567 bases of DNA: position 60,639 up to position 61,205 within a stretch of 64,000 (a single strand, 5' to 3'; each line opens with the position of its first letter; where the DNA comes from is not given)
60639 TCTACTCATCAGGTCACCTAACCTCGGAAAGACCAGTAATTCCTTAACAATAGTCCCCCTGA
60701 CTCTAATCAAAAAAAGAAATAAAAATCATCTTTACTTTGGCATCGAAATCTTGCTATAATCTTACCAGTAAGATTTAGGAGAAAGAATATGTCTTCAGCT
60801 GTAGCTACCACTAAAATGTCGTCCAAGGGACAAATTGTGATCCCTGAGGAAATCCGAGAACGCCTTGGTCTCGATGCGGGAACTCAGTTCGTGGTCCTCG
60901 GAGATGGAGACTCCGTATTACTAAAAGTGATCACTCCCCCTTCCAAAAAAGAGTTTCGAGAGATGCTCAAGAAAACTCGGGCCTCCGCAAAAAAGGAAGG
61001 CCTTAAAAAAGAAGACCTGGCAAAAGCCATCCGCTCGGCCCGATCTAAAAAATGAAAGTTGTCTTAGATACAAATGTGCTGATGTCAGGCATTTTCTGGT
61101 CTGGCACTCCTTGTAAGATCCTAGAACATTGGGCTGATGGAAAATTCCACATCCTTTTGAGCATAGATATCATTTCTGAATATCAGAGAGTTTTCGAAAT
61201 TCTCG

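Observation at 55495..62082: Two diverged direct copies of an antitoxin-head/transposase-tail unit bracket ~6 kb of accessory cargo, one collapsed by a ~1.1 kb internal deletion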

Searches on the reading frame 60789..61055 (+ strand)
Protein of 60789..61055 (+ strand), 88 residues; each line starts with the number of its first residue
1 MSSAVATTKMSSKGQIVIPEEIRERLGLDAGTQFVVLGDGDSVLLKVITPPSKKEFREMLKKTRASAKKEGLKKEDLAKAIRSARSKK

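Call 6: search_protein_families(library=pfam, proteins=[window:60789-61055:+], max_evalue=0.01)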
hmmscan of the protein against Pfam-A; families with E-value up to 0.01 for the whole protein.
window:60789-61055:+ (88 aa): 1 family
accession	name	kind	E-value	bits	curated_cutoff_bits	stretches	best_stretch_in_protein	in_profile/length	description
PF04014.23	MazE_antitoxin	-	5e-08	33.2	24.7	1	8-46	2-41/48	Antidote-toxin recognition MazE, bacterial antitoxin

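Call 10: find_encoding_contigs(protein=window:60789-61055:+, flank=10000, max_places=10)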
Protein window:60789-61055:+ (88 aa): 2 contigs read that carry it; 2 places shown.
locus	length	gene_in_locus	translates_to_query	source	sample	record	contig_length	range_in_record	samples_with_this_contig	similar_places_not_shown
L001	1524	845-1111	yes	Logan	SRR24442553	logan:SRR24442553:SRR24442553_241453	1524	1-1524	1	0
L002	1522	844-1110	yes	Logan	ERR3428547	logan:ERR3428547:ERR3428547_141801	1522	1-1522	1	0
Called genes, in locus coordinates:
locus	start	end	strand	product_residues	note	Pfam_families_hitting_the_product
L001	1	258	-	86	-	?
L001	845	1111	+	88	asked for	PF04014:MazE_antitoxin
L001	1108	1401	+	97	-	PF13470:PIN_3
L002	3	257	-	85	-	?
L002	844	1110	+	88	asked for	PF04014:MazE_antitoxin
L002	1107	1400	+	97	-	PF13470:PIN_3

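Call 13: search_protein_families(library=ncbifam, proteins=[window:60789-61055:+], max_evalue=0.01)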
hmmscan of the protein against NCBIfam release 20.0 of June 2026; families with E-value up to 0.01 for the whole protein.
window:60789-61055:+ (88 aa): 5 families
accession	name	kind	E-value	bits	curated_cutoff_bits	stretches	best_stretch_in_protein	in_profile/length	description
TIGR01439.1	lp_hng_hel_AbrB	domain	1.6e-11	43.7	28.3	1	7-46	1-41/44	transcriptional regulator, AbrB family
NF040962.1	near_HgcAB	equivalog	1.5e-06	28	70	1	10-38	10-38/70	HgcAB-associated protein HgcC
NF006352.0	PRK08577.1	equivalog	1.9e-06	28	140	1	7-49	6-48/136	hypothetical protein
NF050106.1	TA_MazE_antitoxin_Deino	equivalog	6.5e-06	26.3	65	1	14-44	1-31/65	type II toxin-antitoxin system MazE family antitoxin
NF047472.1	LA_3696_Nterm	subfamily_domain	0.00069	19.5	32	0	17-36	4-23/51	LA_3696 family protein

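Call 32: find_homologous_proteins(query=window:60789-61055:+)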
Query window:60789-61055:+ (88 aa): 1007 proteins with E <= 0.001 among 1015 candidates; the best 120 are listed.
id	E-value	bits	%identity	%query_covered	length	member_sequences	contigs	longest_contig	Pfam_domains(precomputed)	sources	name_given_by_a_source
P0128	3.9e-44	165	97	100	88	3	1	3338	PF04014.24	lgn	-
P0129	2.1e-31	125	70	95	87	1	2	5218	PF04014.24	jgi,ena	jgi:AbrB family looped-hinge helix DNA binding protein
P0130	6.5e-31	123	72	98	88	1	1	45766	PF04014.24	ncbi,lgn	-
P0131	1.8e-30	122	73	98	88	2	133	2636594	PF04014.24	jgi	jgi:AbrB family looped-hinge helix DNA binding protein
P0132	3.6e-30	121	69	95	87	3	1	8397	PF04014.24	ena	-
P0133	1.3e-29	119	67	98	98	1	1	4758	PF04014.24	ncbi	-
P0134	5.7e-28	114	64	85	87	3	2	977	PF04014.24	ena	-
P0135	1.9e-27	112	61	97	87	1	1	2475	PF04014.24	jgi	jgi:AbrB family looped-hinge helix DNA binding protein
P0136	2.0e-27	112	63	95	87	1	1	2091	PF04014.24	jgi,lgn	jgi:AbrB family looped-hinge helix DNA binding protein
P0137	4.2e-27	111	62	95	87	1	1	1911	PF04014.24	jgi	-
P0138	4.4e-27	111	60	97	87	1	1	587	PF04014.24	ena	-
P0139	7.7e-27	110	67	94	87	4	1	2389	PF04014.24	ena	-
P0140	1.4e-26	109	60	98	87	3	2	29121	PF04014.24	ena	-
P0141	1.7e-26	109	62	95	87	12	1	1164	PF04014.24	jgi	-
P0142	1.9e-26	109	60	98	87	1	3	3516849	PF04014.24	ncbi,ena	-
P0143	3.0e-26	108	63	95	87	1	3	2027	PF04014.24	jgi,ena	jgi:AbrB family looped-hinge helix DNA binding protein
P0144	3.3e-26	108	59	98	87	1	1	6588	PF04014.24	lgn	-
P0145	4.8e-26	108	62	97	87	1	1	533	PF04014.24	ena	-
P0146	5.9e-26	107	66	94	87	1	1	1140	PF04014.24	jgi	jgi:AbrB family looped-hinge helix DNA binding protein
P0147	1.2e-25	106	65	95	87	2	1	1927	PF04014.24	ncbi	-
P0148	1.2e-25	106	62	98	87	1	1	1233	PF04014.24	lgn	-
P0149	1.3e-25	106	65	97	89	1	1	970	PF04014.24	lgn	-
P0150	1.4e-25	106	63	92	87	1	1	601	PF04014.24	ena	-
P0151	2.7e-25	105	61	100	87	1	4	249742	PF04014.24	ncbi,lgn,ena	-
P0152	2.9e-25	105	61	97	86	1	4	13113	PF04014.24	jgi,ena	-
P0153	3.4e-25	105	61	95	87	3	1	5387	PF04014.24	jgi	-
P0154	4.2e-25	105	60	97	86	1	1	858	PF04014.24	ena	-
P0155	4.3e-25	105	62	97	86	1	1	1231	PF04014.24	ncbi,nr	ncbi:MAG: AbrB/MazE/SpoVT family DNA-binding domain-containing protein [Gammaproteobacteria bacteriu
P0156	4.4e-25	105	59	94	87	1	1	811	PF04014.24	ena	-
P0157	4.4e-25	105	60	95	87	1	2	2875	PF04014.24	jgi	jgi:AbrB family looped-hinge helix DNA binding protein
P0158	4.5e-25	105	63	93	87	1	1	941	PF04014.24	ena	-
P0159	5.0e-25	104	62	98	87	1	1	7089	PF04014.24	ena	-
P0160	5.2e-25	104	61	100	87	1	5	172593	PF04014.24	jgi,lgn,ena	-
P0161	5.5e-25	104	60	98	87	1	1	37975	PF04014.24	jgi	jgi:AbrB family looped-hinge helix DNA binding protein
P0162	5.7e-25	104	65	95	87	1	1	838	PF04014.24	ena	-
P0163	5.9e-25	104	60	98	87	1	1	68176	PF04014.24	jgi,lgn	jgi:AbrB family looped-hinge helix DNA binding protein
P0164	6.1e-25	104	60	94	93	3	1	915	PF04014.24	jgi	jgi:AbrB family looped-hinge helix DNA binding protein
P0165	7.1e-25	104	60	100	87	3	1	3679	PF04014.24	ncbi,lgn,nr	ncbi:MAG TPA: AbrB/MazE/SpoVT family DNA-binding domain-containing protein [Sedimentisphaerales bact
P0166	8.4e-25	104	64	95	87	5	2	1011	PF04014.24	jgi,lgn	-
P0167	1.0e-24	103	64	92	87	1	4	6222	PF04014.24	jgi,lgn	jgi:AbrB family looped-hinge helix DNA binding protein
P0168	1.1e-24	103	61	97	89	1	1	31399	PF04014.24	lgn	-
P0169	1.2e-24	103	64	98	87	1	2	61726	PF04014.24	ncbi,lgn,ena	-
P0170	1.2e-24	103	63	92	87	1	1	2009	PF04014.24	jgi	jgi:AbrB family looped-hinge helix DNA binding protein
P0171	1.2e-24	103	65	98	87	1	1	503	PF04014.24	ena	-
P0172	1.3e-24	103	64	95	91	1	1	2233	PF04014.24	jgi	jgi:AbrB family looped-hinge helix DNA binding protein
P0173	1.4e-24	103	57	98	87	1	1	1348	PF04014.24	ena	-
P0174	1.4e-24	103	64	95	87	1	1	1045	PF04014.24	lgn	-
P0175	1.4e-24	103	60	98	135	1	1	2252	PF04014.24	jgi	jgi:AbrB family looped-hinge helix DNA binding protein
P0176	1.4e-24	103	63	94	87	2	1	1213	PF04014.24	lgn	-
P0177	1.6e-24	103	66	93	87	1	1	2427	PF04014.24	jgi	jgi:AbrB family looped-hinge helix DNA binding protein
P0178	1.9e-24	103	61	100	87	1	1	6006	PF04014.24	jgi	jgi:AbrB family looped-hinge helix DNA binding protein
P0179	2.0e-24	103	62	98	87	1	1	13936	PF04014.24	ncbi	-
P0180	2.0e-24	102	59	97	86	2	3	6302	PF04014.24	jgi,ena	-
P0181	2.1e-24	102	61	94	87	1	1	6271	PF04014.24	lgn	-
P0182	2.1e-24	102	60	94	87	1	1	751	PF04014.24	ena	-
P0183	2.2e-24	102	63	94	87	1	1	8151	PF04014.24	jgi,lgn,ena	-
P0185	2.4e-24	102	59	97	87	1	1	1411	PF04014.24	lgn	-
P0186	2.5e-24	102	60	100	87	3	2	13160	PF04014.24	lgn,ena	-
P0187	2.5e-24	102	62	95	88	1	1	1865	PF04014.24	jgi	-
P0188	3.1e-24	102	58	100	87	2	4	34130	PF04014.24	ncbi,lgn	-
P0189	3.1e-24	102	60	95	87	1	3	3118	PF04014.24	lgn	-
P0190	3.4e-24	102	61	95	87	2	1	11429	PF04014.24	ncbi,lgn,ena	ncbi:hypothetical protein ES705_10315 [subsurface metagenome]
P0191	3.4e-24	102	58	95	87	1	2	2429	PF04014.24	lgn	-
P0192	3.4e-24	102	63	95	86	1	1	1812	PF04014.24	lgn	-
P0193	3.7e-24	102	63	95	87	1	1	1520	PF04014.24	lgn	-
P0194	3.9e-24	102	61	94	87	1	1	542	PF04014.24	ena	-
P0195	4.0e-24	102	63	95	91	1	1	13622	PF04014.24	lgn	-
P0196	4.1e-24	101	62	95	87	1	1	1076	PF04014.24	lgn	-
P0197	4.7e-24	101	64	98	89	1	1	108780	PF04014.24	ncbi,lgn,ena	-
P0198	4.8e-24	101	60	93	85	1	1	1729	PF04014.24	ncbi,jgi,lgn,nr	ncbi:MAG TPA: AbrB/MazE/SpoVT family DNA-binding domain-containing protein [Gammaproteobacteria bact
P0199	4.9e-24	101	63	94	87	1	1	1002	PF04014.24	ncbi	-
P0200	5.0e-24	101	59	100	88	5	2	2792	PF04014.24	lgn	-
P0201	5.3e-24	101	60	94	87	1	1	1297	PF04014.24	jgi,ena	-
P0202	5.5e-24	101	59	98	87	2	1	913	PF04014.24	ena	-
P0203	6.0e-24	101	59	99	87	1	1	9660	PF04014.24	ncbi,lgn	ncbi:MAG: AbrB/MazE/SpoVT family DNA-binding domain-containing protein [Solirubrobacterales bacteriu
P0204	6.3e-24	101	58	98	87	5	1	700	PF04014.24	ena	-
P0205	6.8e-24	101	58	95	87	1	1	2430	PF04014.24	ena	-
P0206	6.9e-24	101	61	94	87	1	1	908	PF04014.24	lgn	-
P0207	7.0e-24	101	60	97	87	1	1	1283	PF04014.24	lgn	-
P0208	7.1e-24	101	58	98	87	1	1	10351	PF04014.24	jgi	-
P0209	7.1e-24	101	59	99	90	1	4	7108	PF04014.24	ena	-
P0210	7.1e-24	101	59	98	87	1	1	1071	PF04014.24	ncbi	-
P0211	7.4e-24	101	62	89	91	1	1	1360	PF04014.24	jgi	jgi:AbrB family looped-hinge helix DNA binding protein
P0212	7.6e-24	101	58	97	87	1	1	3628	PF04014.24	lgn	-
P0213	8.7e-24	100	63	94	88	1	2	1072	PF04014.24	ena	-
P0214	9.4e-24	100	58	95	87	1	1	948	PF04014.24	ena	-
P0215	9.8e-24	100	59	98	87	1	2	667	PF04014.24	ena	-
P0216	1.0e-23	100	59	94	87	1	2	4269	PF04014.24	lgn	-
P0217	1.0e-23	100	64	98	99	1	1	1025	PF04014.24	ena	-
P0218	1.1e-23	100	59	94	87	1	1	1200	PF04014.24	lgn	-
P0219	1.1e-23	100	59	98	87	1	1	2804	PF04014.24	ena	-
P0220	1.1e-23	100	61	97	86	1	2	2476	PF04014.24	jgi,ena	jgi:AbrB family looped-hinge helix DNA binding protein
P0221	1.2e-23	100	60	94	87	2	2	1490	PF04014.24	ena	-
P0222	1.2e-23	100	63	92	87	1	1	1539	PF04014.24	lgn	-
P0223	1.2e-23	100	56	98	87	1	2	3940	PF04014.24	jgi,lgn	-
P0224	1.2e-23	100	60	97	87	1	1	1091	PF04014.24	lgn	-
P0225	1.2e-23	100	58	98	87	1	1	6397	PF04014.24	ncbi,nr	ncbi:MAG: hypothetical protein A2Y76_11985 [Planctomycetes bacterium RBG_13_60_9]|nr:MAG: hypothetic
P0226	1.3e-23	100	62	98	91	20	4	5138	PF04014.24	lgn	-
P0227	1.3e-23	100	57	95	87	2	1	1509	PF04014.24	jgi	jgi:AbrB family looped-hinge helix DNA binding protein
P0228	1.3e-23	100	61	95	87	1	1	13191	PF04014.24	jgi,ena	-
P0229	1.3e-23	100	60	98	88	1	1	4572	PF04014.24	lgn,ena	-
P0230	1.4e-23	100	59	92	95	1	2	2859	PF04014.24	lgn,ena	-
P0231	1.5e-23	100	59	99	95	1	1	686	PF04014.24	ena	-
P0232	1.5e-23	100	61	95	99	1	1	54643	PF04014.24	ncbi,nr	ncbi:MAG: AbrB family transcriptional regulator [Desulfuromonas sp.]|nr:MAG: AbrB family transcripti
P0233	1.6e-23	100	64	95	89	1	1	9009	PF04014.24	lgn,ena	-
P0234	1.7e-23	100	61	84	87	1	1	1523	PF04014.24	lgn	-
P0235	1.7e-23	100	65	91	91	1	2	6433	PF04014.24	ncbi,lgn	ncbi:MAG: AbrB/MazE/SpoVT family DNA-binding domain-containing protein [Promethearchaeota archaeon]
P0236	1.8e-23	99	59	98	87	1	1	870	PF04014.24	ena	-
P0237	1.8e-23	99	58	98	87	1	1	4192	PF04014.24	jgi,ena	-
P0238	1.9e-23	99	57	94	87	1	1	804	PF04014.24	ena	-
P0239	1.9e-23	99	63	93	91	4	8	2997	PF04014.24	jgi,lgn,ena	-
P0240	2.0e-23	99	55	94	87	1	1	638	PF04014.24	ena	-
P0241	2.0e-23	99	63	95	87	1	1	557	PF04014.24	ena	-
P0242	2.0e-23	99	58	100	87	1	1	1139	PF04014.24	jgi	jgi:AbrB family looped-hinge helix DNA binding protein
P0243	2.1e-23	99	58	97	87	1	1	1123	PF04014.24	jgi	jgi:AbrB family looped-hinge helix DNA binding protein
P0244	2.2e-23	99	63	95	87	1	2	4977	PF04014.24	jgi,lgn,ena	-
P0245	2.2e-23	99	59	98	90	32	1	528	PF04014.24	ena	-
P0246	2.2e-23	99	62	95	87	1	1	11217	PF04014.24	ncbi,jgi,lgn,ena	-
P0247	2.2e-23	99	58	95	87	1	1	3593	PF04014.24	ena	-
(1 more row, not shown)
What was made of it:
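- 60789..61055 (+): Intact AbrB/MazE-type antitoxin gene (88 aa), copy B. 97% identical to the L087 protein (call 32).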

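Call 34: find_encoding_contigs(protein=P0128, flank=5000)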
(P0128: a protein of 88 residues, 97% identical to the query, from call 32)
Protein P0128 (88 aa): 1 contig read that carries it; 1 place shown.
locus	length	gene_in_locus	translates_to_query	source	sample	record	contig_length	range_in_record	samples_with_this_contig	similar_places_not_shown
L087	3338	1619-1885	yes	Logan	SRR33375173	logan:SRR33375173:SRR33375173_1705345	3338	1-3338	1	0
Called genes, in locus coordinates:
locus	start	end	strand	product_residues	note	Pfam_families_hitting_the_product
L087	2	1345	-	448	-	?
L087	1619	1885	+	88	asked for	PF04014:MazE_antitoxin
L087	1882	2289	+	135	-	PF13470:PIN_3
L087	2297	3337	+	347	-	?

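Call 43: search_protein_families(library=pfam, proteins=[L087:1882-2289:+, L087:2297-3337:+, L087:2-1345:-], max_evalue=0.01)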
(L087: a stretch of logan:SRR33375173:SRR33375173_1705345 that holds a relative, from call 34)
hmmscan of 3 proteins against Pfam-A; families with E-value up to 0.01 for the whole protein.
L087:1882-2289:+ (135 aa): 2 families
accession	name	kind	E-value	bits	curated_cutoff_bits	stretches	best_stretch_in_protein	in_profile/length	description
PF13470.12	PIN_3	-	2.8e-20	73.7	27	1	2-113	1-115/115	PIN domain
PF01850.27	PIN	-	0.0011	20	23.6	1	3-117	1-117/120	PIN domain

L087:2297-3337:+ (347 aa): 6 families
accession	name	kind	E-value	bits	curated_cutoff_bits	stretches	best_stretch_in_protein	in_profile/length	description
PF13683.12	rve_3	-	2.1e-16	59.9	26.5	1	251-315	3-67/67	Integrase core domain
PF13565.12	HTH_32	-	7.7e-06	26.8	33.7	1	77-147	1-73/73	Homeodomain-like domain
PF13333.12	rve_2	-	2.5e-05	24.8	22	1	268-321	1-54/56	Integrase core domain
PF13276.12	HTH_21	-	6.7e-05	23.5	28.1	1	112-153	10-53/60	HTH-like domain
PF01498.24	HTH_Tnp_Tc3_2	-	0.0041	17.8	31.5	0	114-153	6-45/72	Transposase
PF00665.32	rve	-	0.007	17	32.6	0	172-241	5-77/102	Integrase core domain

L087:2-1345:- (448 aa): 0 families

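Call 45: find_encoding_contigs(protein=P0131, flank=4000, max_places=8)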
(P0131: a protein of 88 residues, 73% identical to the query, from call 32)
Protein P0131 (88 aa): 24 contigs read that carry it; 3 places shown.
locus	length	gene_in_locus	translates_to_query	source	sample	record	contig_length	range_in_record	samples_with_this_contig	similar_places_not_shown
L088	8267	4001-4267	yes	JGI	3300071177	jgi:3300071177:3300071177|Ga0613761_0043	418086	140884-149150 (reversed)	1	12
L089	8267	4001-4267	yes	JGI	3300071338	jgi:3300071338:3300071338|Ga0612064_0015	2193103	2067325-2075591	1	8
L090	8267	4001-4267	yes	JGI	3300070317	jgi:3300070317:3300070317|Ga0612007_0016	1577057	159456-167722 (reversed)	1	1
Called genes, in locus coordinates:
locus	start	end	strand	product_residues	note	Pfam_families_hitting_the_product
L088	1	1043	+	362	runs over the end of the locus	PF03050:DDE_Tnp_IS66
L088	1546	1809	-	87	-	PF10387:DUF2442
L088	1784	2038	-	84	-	PF13711:DUF4160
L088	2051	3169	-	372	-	-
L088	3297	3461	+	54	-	-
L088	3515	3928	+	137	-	-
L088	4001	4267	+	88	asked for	PF04014:MazE_antitoxin (weak)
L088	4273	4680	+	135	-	PF13470:PIN_3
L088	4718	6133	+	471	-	-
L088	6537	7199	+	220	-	-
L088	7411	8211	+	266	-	-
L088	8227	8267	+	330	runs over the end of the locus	-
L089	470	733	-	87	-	PF10387:DUF2442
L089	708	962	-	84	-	PF13711:DUF4160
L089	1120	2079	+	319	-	PF13384:HTH_23 (weak), PF13936:HTH_38, PF13565:HTH_32 (weak), PF00665:rve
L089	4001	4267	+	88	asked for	PF04014:MazE_antitoxin (weak)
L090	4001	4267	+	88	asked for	PF04014:MazE_antitoxin (weak)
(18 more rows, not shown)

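Call 46: find_encoding_contigs(protein=P0130, flank=4000, max_places=4)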
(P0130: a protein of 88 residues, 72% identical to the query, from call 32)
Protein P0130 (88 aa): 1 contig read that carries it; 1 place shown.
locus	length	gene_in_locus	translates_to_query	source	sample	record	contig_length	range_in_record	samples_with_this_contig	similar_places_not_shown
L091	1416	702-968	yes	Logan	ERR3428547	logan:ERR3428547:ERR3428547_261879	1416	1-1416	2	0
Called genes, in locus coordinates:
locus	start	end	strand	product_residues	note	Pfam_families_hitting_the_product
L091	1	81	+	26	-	?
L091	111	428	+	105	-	-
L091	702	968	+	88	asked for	PF04014:MazE_antitoxin (weak)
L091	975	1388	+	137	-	PF13470:PIN_3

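Call 56: search_dna_similar(query=L087:2297-3337:+, collection=plasmids, mode=protein, max_rows=15)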
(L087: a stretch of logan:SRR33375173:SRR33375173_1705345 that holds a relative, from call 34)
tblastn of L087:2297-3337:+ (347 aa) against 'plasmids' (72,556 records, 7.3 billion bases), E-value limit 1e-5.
Records with a match: 867; places in all: 1067; records where one place covers at least 80% of the query: 72.
Best place of each record, by identity: <60% 867.
By first word of the organism name: Klebsiella 445; Streptomyces 42; Leptospira 39; Escherichia 39; Ralstonia 29; Burkholderia 21; Providencia 20; Acinetobacter 19; Bradyrhizobium 15; Deinococcus 13; and 76 more.
By predicted mobility (MOB-suite, as given by PLSDB): non-mobilizable 619; mobilizable 140; conjugative 108.
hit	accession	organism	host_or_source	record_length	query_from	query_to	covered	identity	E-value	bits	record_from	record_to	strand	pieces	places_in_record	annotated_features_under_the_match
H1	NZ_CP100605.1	Bradyrhizobium sp. Ash2021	-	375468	29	344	91%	35.6%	2e-53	196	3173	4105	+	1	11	integrase core domain-containing protein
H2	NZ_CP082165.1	Bradyrhizobium sp. 186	Acmispon strigosus,cell culture,root ...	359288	29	347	92%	35.1%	3e-52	192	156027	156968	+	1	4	integrase core domain-containing protein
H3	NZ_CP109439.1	Streptomyces sp. NBC_01483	-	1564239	29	344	91%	34.7%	5e-43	166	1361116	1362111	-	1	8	none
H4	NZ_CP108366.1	Streptomyces sp. NBC_01340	-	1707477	29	344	91%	34.4%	5e-43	166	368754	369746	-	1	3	none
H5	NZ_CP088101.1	Bradyrhizobium barranii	cell culture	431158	29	345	91%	33.9%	3e-48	181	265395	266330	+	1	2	integrase core domain-containing protein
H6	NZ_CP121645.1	Bradyrhizobium barranii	Chamaecytisus prolifer var. ...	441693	29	345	91%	33.9%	3e-48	181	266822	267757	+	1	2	integrase core domain-containing protein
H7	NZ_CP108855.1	Streptomyces sp. NBC_00841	-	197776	29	344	91%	33.7%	2e-43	167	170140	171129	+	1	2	integrase core domain-containing protein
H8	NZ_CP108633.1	Streptomyces sp. NBC_01136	-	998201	29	344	91%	33.7%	6e-44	168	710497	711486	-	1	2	none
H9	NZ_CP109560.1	Streptomyces sp. NBC_01384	-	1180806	29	344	91%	33.7%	6e-44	168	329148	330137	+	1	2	record has no annotation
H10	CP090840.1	Streptomyces viridifaciens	Whole organism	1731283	29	344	91%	33.6%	1e-45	173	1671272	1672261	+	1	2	integrase core domain-containing protein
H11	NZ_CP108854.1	Streptomyces sp. NBC_00841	-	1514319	29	344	91%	33.5%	2e-40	158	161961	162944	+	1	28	record has no annotation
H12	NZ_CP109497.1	Streptomyces sp. NBC_01431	-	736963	29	347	92%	33.1%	2e-40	158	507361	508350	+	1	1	integrase core domain-containing protein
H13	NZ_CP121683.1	Streptomyces cathayae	microorganism,rhizosphere soil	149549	29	344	91%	33.3%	4e-41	160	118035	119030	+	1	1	integrase core domain-containing protein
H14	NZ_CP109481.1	Streptomyces sp. NBC_01450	-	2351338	29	344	91%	33.3%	3e-39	155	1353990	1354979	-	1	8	none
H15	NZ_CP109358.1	Streptomyces sp. NBC_01562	-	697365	29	345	91%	33.0%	1e-45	173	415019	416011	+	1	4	integrase core domain-containing protein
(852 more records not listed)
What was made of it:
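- Tried and rejected: Hits reach at most 35.6% identity and are annotated only as 'integrase core domain-containing protein' (call 56).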

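Call 66: find_encoding_contigs(protein=P0133, flank=4000, max_places=4)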
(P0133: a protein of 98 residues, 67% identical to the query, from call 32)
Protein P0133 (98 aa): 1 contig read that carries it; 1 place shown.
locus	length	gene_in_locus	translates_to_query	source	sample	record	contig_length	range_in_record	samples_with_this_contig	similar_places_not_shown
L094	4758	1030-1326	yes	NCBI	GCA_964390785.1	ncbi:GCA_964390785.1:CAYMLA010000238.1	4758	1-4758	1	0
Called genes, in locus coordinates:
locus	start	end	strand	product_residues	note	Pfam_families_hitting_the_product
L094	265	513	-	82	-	PF10387:DUF2442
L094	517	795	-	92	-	PF13711:DUF4160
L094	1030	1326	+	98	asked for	PF04014:MazE_antitoxin (weak)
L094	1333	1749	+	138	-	PF13470:PIN_3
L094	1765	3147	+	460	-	PF22322:DUF6973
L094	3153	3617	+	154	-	-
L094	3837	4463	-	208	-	PF20329:DUF6624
